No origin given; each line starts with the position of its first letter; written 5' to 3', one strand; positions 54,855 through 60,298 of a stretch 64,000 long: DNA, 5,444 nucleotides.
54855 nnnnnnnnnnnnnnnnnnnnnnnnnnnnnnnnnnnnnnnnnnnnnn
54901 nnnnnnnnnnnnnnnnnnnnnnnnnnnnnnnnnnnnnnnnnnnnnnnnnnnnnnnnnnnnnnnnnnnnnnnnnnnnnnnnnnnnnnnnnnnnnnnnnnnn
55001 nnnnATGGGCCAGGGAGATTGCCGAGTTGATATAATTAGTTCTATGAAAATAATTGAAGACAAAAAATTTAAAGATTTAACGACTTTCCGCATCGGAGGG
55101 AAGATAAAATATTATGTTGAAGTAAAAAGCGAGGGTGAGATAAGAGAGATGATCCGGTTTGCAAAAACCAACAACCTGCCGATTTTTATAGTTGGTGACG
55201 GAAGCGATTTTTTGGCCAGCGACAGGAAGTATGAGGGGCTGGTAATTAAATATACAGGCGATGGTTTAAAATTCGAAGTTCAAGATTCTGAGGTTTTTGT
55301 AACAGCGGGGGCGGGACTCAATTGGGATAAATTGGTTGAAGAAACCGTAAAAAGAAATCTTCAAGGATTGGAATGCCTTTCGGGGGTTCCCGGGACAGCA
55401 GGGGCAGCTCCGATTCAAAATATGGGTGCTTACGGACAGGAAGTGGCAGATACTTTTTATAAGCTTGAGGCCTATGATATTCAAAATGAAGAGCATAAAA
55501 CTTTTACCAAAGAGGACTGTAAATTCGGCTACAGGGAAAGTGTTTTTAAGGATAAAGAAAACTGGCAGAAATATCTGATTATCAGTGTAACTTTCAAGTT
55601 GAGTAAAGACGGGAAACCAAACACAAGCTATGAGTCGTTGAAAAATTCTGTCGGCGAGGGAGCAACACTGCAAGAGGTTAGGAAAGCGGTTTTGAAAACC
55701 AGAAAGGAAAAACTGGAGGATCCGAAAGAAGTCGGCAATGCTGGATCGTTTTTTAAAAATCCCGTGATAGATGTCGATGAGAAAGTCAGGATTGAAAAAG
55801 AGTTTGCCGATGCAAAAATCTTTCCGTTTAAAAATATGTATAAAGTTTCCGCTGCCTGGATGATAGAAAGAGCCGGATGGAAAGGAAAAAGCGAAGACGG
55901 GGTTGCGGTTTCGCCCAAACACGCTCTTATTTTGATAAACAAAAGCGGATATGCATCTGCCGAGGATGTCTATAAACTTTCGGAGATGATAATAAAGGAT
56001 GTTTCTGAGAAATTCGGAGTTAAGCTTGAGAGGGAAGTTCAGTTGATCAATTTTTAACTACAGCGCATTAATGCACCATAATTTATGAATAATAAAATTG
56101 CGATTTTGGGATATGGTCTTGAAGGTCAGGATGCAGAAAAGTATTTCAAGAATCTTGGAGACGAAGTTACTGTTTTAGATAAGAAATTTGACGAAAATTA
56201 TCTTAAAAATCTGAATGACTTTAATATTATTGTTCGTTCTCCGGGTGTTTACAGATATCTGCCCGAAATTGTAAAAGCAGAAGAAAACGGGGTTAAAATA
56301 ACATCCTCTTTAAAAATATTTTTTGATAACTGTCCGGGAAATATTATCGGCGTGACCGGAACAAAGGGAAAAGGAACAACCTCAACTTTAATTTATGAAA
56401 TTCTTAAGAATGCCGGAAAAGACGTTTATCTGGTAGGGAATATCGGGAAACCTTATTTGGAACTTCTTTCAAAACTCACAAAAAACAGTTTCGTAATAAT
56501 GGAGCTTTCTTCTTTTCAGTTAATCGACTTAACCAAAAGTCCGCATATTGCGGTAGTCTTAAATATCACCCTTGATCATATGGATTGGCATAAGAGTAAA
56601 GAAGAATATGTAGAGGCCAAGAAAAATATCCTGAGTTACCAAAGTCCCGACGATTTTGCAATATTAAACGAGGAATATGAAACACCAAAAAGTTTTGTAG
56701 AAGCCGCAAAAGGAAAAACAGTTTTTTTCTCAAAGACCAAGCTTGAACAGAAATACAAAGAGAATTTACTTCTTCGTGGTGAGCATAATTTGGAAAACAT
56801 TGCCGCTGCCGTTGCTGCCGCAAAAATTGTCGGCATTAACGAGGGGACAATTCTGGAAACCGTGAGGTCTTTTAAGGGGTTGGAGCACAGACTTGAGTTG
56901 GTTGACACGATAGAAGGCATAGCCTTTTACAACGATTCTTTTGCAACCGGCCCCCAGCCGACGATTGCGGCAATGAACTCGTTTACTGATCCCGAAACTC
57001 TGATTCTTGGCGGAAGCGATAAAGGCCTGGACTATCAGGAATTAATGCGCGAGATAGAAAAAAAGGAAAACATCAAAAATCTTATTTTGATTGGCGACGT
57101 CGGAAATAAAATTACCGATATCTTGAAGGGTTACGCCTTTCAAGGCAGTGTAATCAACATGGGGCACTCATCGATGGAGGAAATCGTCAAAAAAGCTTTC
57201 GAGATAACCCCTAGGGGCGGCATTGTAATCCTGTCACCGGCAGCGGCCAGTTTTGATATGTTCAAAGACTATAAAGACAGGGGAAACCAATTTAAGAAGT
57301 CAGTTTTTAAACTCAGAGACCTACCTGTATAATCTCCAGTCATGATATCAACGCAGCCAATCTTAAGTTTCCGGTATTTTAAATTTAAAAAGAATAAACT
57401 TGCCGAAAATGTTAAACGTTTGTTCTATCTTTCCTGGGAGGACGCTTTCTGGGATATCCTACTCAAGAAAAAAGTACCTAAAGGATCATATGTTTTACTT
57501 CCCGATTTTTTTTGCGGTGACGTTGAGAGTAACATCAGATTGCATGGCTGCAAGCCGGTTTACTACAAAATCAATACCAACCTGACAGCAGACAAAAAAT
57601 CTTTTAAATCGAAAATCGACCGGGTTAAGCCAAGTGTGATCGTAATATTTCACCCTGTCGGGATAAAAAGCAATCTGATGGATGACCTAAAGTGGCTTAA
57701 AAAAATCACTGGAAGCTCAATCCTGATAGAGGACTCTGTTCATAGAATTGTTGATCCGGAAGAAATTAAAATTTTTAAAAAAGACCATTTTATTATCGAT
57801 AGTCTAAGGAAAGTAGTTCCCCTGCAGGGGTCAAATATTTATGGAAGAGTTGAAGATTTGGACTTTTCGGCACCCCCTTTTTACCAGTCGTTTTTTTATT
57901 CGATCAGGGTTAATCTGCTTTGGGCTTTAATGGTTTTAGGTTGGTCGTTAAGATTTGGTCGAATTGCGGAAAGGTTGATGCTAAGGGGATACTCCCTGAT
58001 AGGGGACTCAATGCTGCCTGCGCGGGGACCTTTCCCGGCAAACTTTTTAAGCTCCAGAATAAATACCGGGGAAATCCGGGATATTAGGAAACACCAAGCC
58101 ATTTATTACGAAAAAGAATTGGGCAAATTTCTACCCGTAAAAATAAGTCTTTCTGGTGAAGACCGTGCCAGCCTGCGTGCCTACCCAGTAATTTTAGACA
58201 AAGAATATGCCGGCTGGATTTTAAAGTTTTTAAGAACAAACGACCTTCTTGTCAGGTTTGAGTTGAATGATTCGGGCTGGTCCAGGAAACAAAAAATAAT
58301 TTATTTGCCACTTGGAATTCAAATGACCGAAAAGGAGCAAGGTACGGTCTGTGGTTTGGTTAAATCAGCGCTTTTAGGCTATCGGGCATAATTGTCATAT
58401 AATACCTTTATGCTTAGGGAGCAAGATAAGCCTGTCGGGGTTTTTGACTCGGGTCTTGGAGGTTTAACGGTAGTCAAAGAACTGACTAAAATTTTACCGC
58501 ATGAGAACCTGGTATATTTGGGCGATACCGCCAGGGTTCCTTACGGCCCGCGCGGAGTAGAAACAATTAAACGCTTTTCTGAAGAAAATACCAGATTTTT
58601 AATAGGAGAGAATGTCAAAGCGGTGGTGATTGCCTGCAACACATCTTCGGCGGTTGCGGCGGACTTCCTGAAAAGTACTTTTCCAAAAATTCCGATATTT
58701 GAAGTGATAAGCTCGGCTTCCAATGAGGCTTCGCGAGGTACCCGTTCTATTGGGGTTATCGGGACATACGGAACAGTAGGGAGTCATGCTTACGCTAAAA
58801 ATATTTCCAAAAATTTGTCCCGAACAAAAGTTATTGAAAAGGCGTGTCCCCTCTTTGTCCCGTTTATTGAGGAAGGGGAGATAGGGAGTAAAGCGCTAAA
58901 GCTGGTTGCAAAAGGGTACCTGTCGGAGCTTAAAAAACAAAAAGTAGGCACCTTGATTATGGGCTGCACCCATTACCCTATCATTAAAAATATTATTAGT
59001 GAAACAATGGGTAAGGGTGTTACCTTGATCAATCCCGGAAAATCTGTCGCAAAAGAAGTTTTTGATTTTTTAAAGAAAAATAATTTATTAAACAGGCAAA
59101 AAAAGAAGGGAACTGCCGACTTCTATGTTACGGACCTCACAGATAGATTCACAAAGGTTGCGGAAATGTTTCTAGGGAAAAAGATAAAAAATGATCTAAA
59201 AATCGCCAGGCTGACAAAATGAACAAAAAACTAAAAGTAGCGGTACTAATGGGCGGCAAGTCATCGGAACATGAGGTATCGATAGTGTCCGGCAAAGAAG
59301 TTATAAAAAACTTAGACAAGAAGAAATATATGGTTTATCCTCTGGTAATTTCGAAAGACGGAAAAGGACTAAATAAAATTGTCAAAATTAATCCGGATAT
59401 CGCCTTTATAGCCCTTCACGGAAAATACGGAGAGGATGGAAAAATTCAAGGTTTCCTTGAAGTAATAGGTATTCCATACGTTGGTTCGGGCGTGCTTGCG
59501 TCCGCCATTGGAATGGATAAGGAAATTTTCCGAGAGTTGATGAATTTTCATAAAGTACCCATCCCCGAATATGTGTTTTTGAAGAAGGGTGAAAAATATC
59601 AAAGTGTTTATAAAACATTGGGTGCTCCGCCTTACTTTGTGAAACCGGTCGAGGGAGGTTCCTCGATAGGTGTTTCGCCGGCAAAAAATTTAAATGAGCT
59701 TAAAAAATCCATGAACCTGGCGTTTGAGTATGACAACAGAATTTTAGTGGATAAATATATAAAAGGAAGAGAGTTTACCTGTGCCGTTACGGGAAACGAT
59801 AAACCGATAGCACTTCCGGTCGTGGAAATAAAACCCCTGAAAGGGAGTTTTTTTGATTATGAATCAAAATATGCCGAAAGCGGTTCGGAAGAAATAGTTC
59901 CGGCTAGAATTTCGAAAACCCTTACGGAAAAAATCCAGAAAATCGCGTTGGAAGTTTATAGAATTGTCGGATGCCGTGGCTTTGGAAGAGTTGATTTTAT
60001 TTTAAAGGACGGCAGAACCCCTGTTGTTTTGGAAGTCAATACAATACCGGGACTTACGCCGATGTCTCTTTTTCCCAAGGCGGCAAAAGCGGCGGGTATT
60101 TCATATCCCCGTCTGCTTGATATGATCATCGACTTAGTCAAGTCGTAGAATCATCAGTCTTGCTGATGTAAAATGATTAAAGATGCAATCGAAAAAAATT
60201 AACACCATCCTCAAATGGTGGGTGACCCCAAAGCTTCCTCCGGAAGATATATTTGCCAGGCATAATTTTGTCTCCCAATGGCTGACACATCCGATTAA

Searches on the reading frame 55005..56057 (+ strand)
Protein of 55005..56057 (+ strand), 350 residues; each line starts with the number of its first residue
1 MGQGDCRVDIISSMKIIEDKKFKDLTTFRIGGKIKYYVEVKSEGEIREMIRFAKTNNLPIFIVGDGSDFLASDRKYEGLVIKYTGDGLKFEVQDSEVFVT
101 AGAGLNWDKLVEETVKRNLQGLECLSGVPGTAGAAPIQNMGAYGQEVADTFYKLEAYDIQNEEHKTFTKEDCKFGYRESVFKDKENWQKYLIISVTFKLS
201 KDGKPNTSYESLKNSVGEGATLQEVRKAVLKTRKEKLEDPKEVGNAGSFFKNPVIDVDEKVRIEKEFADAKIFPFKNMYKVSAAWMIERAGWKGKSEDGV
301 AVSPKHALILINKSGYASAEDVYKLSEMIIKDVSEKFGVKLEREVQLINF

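Call 10: search_protein_families(library=pfam, proteins=[window:55005-56057:+], max_evalue=0.001)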
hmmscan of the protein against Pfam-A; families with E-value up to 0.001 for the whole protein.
window:55005-56057:+ (350 aa): 2 families
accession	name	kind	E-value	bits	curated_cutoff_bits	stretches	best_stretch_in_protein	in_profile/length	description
PF02873.21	MurB_C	-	2.9e-29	101.6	27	1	224-348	1-99/99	UDP-N-acetylenolpyruvoylglucosamine reductase, C-terminal domain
PF01565.28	FAD_binding_4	-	1e-20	74.3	26.4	1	35-158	2-130/139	FAD binding domain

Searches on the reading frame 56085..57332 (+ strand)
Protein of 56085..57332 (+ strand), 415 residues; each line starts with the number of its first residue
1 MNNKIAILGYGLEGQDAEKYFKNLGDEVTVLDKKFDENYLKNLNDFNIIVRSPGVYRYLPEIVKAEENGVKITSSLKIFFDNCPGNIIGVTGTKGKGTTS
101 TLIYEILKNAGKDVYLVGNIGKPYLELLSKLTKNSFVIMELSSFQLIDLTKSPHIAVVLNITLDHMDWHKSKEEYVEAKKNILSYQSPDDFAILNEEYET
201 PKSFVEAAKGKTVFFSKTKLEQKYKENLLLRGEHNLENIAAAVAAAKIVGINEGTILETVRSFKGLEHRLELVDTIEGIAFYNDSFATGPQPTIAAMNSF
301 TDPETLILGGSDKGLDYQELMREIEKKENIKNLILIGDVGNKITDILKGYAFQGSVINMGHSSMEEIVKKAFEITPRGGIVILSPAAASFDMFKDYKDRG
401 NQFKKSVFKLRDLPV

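Call 10: search_protein_families(library=pfam, proteins=[window:56085-57332:+], max_evalue=0.001)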
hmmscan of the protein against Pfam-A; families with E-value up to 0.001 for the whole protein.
window:56085-57332:+ (415 aa): 3 families
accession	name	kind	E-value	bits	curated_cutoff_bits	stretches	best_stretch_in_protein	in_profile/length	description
PF08245.18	Mur_ligase_M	-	9.1e-27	94.7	24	1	90-222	1-152/200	Mur ligase middle domain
PF02875.26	Mur_ligase_C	-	2.7e-08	35.1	28.4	1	268-386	1-126/127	Mur ligase, glutamate ligase domain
PF21799.2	MurD-like_N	-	7e-05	23.5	27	0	42-73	56-87/88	Mur ligase MurD-like, N-terminal domain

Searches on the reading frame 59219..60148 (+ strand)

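Call 61: search_protein_families(library=pfam, proteins=[window:59219-60148:+], max_evalue=0.01)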
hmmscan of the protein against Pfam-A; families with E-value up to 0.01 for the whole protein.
window:59219-60148:+ (309 aa): 10 families
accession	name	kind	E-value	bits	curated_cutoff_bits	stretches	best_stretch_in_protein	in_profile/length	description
PF07478.18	Dala_Dala_lig_C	-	3e-58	197.2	24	1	113-304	7-203/204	D-ala D-ala ligase C-terminus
PF01820.27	Dala_Dala_lig_N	-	6e-29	101.5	34.6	2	6-49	1-44/121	D-ala D-ala ligase N-terminus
PF02655.19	ATP-grasp_3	-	3.7e-11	43.8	23.2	1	104-275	8-155/160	ATP-grasp domain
PF08443.16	RimK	-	1.2e-07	31.9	21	0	234-283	126-173/188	RimK-like ATP-grasp domain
PF14397.11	ATPgrasp_ST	-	9.1e-07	28.8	31.4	1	237-283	216-262/278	Sugar-transfer associated ATP-grasp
PF02222.28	ATP-grasp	-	9.2e-07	29.1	27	1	108-266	3-153/179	ATP-grasp domain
PF02786.22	CPSase_L_D2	-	1.6e-06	28.2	19.8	1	100-275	1-178/211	Carbamoyl-phosphate synthase L chain, ATP binding domain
PF01071.24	GARS_A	-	0.00073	19.8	27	1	100-197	2-106/194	Phosphoribosylglycinamide synthetase, ATP-grasp (A) domain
PF13535.11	ATP-grasp_4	-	0.0015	18.6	27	0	138-191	4-71/160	ATP-grasp domain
PF03133.20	TTL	-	0.0053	16.5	20.1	0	229-281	211-263/292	Tubulin-tyrosine ligase family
